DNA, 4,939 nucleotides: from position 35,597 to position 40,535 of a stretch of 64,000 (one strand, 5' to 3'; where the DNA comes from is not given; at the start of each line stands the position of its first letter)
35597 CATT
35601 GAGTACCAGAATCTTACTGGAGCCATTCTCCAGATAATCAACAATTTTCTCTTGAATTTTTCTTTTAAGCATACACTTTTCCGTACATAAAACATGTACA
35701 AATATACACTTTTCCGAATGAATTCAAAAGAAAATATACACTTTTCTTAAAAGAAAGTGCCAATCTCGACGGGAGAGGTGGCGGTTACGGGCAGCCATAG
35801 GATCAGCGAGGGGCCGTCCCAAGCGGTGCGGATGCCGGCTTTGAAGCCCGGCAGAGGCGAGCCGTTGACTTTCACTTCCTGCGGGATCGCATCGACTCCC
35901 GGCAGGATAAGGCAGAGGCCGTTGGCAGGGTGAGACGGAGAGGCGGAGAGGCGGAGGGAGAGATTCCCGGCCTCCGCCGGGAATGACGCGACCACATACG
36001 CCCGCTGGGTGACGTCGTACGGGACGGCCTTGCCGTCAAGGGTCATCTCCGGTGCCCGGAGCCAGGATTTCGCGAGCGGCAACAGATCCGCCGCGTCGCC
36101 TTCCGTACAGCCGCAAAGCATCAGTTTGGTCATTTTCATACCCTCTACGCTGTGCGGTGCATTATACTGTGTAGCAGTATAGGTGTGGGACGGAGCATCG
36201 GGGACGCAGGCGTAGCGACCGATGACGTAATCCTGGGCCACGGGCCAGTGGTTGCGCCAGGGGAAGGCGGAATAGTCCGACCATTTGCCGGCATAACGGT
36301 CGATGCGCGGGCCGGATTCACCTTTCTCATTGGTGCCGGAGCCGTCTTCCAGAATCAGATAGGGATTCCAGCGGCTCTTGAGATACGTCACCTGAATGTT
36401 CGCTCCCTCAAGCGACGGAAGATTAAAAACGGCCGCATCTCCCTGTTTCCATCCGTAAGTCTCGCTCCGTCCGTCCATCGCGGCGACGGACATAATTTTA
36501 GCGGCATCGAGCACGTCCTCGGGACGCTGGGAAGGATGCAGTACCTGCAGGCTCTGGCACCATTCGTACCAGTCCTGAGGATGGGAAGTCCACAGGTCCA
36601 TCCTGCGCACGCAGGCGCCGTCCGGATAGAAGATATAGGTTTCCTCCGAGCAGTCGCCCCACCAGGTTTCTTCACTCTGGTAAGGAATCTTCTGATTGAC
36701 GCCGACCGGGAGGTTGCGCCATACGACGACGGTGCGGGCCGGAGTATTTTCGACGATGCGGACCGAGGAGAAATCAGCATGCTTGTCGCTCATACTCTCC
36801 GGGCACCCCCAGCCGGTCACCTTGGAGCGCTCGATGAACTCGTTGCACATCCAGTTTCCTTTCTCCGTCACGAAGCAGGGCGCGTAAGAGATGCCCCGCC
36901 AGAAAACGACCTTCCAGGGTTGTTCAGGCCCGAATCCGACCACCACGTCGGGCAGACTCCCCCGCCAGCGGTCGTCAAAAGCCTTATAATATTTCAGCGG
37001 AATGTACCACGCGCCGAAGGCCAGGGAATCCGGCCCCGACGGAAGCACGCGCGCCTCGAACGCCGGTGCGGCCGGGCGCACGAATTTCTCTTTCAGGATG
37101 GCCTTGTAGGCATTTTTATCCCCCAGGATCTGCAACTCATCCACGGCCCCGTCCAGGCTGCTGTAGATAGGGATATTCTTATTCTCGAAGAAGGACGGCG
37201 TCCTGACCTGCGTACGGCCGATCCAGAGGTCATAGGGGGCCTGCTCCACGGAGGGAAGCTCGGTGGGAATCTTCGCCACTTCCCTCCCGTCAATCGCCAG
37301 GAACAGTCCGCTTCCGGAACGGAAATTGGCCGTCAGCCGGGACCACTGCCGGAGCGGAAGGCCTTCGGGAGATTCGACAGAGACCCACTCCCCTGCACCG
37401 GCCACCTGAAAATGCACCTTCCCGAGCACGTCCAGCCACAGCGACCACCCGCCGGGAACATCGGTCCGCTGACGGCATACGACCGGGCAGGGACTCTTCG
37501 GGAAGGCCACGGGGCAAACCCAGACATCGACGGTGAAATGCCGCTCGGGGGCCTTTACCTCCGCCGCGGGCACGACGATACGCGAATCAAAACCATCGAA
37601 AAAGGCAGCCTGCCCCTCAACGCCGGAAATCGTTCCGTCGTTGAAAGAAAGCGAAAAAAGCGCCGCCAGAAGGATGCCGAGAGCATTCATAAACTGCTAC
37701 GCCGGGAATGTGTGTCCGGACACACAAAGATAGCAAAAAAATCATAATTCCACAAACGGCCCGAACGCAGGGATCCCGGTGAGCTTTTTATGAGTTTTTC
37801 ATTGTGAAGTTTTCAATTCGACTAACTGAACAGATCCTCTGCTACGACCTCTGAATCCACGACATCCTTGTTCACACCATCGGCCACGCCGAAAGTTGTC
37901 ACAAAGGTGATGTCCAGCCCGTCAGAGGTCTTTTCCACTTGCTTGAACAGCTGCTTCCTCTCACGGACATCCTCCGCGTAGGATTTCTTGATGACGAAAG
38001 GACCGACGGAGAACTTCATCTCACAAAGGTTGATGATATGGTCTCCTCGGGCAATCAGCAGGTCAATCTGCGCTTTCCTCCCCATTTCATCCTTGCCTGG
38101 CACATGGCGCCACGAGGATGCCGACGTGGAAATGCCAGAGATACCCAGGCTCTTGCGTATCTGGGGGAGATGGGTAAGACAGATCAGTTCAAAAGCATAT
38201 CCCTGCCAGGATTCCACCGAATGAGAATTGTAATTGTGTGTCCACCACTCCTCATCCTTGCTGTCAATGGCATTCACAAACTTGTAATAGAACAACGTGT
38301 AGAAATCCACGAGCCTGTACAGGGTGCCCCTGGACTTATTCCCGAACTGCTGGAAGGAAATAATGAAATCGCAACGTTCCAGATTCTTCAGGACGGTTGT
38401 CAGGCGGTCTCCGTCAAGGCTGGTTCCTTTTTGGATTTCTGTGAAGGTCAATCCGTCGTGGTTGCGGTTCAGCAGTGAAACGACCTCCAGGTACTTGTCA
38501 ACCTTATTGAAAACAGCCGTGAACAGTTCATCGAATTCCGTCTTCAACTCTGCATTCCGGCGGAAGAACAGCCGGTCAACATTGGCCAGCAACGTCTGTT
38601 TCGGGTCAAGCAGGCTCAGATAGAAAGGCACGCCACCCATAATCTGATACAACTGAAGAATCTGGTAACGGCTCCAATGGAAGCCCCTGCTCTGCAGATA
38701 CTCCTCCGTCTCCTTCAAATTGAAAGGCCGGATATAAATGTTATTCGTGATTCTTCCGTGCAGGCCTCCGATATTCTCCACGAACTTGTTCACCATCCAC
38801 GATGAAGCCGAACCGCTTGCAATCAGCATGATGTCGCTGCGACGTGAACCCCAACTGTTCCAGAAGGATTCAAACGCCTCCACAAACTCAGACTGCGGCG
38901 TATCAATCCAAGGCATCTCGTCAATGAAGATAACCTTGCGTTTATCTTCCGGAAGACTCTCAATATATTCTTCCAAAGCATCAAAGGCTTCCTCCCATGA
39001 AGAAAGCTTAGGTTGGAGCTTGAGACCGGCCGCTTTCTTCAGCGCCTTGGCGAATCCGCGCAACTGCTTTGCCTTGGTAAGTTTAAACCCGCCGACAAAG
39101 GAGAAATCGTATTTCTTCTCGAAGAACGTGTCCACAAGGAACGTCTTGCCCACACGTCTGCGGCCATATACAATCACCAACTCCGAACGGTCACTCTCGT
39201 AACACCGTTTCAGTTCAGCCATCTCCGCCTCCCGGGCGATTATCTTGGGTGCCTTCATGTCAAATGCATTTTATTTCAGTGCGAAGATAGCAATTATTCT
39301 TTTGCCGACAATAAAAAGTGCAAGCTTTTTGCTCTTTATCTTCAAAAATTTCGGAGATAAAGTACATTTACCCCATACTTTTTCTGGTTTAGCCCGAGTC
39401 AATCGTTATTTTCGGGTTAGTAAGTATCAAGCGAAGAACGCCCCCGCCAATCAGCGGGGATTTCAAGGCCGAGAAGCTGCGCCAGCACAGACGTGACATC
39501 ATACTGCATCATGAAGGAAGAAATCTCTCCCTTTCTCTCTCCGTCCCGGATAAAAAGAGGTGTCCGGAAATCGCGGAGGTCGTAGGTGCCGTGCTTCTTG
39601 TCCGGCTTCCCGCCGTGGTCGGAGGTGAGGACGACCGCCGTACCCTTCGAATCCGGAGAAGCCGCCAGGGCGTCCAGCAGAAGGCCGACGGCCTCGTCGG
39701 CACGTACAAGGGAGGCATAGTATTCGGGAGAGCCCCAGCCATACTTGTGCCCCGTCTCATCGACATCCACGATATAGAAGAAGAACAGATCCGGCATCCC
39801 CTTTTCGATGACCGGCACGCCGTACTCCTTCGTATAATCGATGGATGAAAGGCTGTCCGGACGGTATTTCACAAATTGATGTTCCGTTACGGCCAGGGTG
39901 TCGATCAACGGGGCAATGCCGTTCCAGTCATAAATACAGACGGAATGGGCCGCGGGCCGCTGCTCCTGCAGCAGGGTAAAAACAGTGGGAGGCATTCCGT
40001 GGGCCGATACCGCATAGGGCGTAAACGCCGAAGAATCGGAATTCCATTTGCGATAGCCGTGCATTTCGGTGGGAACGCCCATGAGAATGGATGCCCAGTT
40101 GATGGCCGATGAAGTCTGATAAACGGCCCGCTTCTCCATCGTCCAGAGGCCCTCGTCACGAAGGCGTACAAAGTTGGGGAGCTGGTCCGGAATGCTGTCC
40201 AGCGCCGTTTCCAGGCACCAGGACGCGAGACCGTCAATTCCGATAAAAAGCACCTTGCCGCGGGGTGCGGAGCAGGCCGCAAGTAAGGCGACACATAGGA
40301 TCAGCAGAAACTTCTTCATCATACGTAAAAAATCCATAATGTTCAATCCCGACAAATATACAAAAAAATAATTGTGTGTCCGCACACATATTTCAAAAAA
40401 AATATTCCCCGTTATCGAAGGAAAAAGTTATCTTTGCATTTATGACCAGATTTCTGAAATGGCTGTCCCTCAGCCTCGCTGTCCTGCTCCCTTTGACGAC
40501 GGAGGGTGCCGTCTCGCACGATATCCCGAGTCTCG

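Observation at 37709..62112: A 14-18 bp palindrome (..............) found five times, only in promoter regions of the accessory block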

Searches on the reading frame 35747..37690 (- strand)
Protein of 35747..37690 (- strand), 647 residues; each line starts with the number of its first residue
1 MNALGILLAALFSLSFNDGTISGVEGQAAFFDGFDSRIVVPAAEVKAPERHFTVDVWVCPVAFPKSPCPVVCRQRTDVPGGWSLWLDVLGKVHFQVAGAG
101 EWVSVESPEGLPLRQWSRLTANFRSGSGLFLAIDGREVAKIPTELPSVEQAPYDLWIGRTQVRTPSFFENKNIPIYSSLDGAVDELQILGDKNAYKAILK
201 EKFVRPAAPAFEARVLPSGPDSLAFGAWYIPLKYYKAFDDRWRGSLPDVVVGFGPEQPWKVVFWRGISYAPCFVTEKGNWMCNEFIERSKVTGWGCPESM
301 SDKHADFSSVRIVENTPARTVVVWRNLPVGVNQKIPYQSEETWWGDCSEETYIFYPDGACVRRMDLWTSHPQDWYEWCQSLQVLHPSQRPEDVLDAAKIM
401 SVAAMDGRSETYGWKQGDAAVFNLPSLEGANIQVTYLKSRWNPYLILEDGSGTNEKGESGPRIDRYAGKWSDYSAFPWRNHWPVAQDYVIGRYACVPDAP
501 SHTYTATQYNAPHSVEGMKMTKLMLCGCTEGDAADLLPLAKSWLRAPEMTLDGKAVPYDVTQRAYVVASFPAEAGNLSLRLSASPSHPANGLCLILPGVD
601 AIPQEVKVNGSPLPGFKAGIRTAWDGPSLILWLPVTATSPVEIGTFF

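Call 7: search_protein_families(library=pfam, proteins=[window:35747-37690:-])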
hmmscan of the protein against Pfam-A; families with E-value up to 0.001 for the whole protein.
window:35747-37690:- (647 aa): 1 family
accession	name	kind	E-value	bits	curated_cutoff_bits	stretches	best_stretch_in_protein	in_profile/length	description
PF13385.13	Laminin_G_3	-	4.5e-11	43.5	27.6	1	35-188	4-140/151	Concanavalin A-like lectin/glucanases superfamily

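Call 65: search_protein_families(library=ncbifam, proteins=[window:35747-37690:-], max_evalue=0.001)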
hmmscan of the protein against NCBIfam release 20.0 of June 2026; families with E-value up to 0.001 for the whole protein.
window:35747-37690:- (647 aa): 0 families

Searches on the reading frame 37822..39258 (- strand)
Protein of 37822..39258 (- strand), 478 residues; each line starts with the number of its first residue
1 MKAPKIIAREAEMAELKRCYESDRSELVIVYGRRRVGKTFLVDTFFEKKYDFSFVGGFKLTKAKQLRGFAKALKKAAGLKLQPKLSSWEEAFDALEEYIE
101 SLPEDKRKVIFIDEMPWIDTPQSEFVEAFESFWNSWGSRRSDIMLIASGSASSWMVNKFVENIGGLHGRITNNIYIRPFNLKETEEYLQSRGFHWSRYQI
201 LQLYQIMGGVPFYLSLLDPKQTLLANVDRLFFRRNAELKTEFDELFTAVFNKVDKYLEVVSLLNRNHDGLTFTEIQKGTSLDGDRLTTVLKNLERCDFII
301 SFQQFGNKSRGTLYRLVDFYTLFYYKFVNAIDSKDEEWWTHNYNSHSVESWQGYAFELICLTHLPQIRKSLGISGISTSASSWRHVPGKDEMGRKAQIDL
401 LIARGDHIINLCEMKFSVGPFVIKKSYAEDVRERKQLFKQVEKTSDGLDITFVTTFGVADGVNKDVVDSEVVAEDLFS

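Call 7: search_protein_families(library=pfam, proteins=[window:37822-39258:-])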
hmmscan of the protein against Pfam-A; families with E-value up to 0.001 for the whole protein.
window:37822-39258:- (478 aa): 5 families
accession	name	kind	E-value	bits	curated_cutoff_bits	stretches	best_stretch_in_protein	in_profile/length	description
PF01637.24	ATPase_2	-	1.9e-16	61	33.2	1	9-216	4-224/225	ATPase domain predominantly from Archaea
PF13191.12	AAA_16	-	3.2e-09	37.9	32.6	1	6-128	2-154/167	AAA ATPase domain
PF13401.12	AAA_22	-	5e-09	37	27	1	26-149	6-122/130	AAA domain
PF13173.12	AAA_14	-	8e-09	36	27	1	26-183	3-127/129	AAA domain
PF00004.35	AAA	-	0.00073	20.4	21.2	0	28-150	1-109/131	ATPase family associated with various cellular activities (AAA)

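Call 65: search_protein_families(library=ncbifam, proteins=[window:37822-39258:-], max_evalue=0.001)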
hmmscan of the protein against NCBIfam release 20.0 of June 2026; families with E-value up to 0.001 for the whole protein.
window:37822-39258:- (478 aa): 0 families

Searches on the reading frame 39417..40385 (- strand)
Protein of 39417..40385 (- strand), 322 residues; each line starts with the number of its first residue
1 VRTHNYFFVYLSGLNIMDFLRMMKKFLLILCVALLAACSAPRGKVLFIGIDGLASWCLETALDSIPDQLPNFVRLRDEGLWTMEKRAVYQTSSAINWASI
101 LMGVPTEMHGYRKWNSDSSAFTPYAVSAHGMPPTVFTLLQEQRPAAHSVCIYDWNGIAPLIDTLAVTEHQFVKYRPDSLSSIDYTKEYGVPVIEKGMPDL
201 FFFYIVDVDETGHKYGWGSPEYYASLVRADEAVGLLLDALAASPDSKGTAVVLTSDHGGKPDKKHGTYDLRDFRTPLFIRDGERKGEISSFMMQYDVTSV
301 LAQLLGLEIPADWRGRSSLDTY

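Call 7: search_protein_families(library=pfam, proteins=[window:39417-40385:-])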
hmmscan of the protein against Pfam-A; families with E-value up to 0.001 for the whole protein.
window:39417-40385:- (322 aa): 3 families
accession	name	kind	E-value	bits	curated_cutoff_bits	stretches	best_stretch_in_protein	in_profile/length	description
PF01663.27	Phosphodiest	-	5.4e-23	82.6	23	1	45-272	1-234/342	Type I phosphodiesterase / nucleotide pyrophosphatase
PF00884.28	Sulfatase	-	4.9e-09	36.4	25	1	221-306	205-300/301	Sulfatase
PF01676.23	Metalloenzyme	-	0.00016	21.7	24.3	1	189-265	138-208/252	Metalloenzyme superfamily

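Call 12: find_encoding_contigs(protein=window:39417-40319:-, flank=10000, max_places=10)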
Protein window:39417-40319:- (300 aa): no gene with exactly this product is on record in the collection.

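Call 13: find_encoding_contigs(protein=window:39417-40322:-, flank=10000, max_places=10)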
Protein window:39417-40322:- (301 aa): 1 contig read that carries it; 1 place shown.
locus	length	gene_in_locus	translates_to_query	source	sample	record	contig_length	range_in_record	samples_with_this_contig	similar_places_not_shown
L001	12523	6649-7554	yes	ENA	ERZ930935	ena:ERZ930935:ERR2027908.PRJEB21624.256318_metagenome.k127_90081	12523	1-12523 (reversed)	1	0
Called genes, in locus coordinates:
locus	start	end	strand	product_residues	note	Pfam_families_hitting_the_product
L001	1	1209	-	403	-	?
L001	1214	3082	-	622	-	PF07940:Hepar_II_III_C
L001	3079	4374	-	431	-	PF00753:Lactamase_B (weak)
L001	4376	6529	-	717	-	PF22422:MGH1-like_GH, PF03200:Glyco_hydro_63 (weak)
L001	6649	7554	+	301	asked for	PF01663:Phosphodiest, PF00884:Sulfatase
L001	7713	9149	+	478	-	PF01637:ATPase_2, PF13191:AAA_16, PF13173:AAA_14, PF13401:AAA_22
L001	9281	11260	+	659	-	PF13385:Laminin_G_3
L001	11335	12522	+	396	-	?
